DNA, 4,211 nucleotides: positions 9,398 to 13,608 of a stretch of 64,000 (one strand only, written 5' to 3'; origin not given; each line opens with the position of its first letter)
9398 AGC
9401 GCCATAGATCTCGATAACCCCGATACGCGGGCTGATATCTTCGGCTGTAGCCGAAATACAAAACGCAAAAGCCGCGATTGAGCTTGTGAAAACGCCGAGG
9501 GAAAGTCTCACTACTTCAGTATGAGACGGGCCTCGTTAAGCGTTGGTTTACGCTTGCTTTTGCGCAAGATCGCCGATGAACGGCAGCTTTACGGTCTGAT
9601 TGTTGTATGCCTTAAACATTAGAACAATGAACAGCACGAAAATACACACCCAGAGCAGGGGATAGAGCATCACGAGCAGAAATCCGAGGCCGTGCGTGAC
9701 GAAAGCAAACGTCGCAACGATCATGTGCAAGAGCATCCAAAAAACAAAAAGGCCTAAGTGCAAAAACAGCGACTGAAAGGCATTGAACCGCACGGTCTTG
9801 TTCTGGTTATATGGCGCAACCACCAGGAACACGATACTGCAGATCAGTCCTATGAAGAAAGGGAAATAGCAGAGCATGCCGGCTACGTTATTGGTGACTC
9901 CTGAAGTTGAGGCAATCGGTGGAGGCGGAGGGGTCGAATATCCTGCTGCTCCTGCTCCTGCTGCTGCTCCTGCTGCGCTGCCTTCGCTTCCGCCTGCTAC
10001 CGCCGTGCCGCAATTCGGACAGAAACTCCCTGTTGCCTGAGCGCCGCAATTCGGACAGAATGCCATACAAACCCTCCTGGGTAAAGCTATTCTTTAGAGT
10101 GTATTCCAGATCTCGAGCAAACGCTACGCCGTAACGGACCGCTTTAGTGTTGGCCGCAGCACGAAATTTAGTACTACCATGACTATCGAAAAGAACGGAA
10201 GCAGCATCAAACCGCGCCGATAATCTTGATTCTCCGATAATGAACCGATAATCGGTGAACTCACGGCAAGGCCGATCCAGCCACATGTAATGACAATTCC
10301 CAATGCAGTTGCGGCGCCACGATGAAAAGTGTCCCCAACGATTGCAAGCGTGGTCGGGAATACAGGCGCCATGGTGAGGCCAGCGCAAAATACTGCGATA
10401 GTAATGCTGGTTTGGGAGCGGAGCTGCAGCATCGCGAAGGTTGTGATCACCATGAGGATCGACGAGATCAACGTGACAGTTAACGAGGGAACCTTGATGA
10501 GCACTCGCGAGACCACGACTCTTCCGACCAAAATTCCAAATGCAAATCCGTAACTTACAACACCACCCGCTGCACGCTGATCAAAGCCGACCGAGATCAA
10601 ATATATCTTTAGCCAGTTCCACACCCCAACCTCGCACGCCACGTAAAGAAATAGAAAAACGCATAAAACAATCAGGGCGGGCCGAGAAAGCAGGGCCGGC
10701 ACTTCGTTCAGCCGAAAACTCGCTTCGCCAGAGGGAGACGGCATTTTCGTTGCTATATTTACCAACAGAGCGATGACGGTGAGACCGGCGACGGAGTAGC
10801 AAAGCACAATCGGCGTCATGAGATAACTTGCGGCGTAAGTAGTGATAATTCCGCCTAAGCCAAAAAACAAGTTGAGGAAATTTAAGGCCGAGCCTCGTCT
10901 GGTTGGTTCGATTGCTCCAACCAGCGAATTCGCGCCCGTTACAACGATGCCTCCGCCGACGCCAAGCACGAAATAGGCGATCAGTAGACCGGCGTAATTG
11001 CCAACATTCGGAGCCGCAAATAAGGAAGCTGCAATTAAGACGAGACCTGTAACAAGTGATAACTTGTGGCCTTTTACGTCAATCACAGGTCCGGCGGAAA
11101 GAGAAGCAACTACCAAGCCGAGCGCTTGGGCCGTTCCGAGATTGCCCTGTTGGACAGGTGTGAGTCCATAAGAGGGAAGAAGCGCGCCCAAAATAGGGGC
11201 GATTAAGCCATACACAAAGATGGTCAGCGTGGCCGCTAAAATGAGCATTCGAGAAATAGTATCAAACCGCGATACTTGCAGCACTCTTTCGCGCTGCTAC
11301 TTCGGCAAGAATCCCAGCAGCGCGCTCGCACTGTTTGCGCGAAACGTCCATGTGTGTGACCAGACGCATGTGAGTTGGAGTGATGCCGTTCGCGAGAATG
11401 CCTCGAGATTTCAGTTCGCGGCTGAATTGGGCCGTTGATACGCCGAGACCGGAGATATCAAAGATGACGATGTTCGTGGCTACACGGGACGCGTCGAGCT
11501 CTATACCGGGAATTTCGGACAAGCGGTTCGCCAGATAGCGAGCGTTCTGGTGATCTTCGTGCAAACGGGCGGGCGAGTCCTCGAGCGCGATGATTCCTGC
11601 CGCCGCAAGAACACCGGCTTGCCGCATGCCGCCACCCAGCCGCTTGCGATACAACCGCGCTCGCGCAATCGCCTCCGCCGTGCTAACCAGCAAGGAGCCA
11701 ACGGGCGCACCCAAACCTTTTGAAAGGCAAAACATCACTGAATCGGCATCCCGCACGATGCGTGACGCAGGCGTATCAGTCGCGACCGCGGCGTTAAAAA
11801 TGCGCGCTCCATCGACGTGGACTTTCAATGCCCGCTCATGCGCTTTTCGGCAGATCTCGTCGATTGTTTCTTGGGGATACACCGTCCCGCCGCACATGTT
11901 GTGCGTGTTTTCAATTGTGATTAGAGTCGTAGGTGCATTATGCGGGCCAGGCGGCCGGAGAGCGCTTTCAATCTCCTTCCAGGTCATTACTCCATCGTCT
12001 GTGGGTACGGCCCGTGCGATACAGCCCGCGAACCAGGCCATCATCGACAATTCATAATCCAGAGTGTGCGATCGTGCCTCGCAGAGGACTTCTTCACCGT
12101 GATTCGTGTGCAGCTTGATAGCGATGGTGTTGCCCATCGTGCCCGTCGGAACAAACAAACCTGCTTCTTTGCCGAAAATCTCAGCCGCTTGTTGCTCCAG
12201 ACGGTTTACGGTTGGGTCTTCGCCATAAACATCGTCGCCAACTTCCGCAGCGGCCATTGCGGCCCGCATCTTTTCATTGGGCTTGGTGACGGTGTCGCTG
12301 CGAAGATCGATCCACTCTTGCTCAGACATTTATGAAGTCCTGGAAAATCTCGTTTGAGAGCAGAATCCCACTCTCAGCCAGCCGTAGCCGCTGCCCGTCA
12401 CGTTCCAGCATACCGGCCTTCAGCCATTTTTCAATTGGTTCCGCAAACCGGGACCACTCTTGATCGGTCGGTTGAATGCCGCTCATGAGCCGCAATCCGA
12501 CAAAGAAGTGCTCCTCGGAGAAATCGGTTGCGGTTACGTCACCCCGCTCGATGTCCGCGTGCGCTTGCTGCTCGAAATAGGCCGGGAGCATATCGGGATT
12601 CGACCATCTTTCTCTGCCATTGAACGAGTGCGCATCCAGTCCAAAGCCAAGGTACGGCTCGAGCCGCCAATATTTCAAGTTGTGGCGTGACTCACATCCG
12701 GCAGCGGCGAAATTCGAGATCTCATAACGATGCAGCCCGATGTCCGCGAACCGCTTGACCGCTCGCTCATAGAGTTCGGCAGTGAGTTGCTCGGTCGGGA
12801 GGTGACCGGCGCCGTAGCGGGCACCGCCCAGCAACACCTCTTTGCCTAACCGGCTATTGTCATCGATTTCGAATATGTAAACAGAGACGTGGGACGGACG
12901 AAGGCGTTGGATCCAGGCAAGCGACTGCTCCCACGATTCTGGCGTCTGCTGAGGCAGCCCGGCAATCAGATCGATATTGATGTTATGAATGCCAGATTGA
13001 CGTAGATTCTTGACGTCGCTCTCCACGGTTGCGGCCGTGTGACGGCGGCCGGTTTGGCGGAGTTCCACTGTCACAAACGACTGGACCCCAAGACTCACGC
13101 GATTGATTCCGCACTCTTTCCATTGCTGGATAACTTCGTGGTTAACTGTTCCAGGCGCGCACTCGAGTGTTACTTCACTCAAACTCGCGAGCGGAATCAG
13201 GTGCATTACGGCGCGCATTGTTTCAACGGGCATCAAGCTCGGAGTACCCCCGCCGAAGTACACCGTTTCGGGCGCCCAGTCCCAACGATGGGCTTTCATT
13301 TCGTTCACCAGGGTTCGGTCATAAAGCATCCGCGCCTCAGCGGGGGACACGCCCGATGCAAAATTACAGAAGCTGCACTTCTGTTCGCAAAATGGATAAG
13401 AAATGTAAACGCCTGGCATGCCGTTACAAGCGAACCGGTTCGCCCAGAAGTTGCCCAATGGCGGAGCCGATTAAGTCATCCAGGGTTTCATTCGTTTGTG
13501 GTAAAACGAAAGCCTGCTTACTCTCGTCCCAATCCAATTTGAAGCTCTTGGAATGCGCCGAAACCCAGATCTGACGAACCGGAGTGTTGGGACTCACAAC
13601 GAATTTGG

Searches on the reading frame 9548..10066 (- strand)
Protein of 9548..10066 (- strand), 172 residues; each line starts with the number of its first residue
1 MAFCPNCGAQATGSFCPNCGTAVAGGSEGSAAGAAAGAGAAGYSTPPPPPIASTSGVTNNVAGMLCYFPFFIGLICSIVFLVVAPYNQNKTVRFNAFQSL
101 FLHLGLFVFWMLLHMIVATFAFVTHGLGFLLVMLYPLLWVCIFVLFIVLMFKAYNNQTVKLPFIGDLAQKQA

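Call 22: search_protein_families(library=pfam, proteins=[window:9548-10066:-], max_evalue=0.001)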
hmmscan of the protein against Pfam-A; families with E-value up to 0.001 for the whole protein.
window:9548-10066:- (172 aa): 3 families
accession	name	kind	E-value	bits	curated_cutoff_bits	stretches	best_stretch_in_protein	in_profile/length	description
PF09685.15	DUF4870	-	5e-06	26.9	25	1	62-165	11-104/107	Domain of unknown function (DUF4870)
PF13240.11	Zn_Ribbon_1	-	2.7e-05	24.2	25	0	15-23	1-9/23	zinc-ribbon domain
PF12773.13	DZR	-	0.0003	21.3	27.3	1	2-23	13-34/45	Double zinc ribbon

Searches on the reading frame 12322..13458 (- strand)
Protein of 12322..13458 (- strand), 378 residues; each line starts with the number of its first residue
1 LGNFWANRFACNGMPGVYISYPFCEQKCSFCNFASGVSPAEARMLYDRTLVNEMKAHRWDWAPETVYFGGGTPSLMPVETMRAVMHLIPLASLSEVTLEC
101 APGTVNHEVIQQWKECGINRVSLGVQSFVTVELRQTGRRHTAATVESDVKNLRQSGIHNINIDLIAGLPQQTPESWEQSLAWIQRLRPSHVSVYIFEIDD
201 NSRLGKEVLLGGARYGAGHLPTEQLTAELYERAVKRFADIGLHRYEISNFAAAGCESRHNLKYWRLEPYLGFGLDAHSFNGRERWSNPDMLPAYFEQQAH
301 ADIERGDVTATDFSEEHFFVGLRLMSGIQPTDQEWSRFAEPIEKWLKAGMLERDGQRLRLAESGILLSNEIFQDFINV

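Call 4: search_protein_families(library=pfam, proteins=[window:12322-13458:-], max_evalue=0.01)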
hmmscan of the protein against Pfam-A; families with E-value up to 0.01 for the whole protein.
window:12322-13458:- (378 aa): 2 families
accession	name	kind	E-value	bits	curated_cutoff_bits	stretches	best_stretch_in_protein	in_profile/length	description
PF04055.27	Radical_SAM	-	8.2e-24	85.1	29.5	1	18-183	1-166/166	Radical SAM superfamily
PF06969.22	HemN_C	-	1.5e-05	25.4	24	1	309-367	2-67/67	HemN C-terminal domain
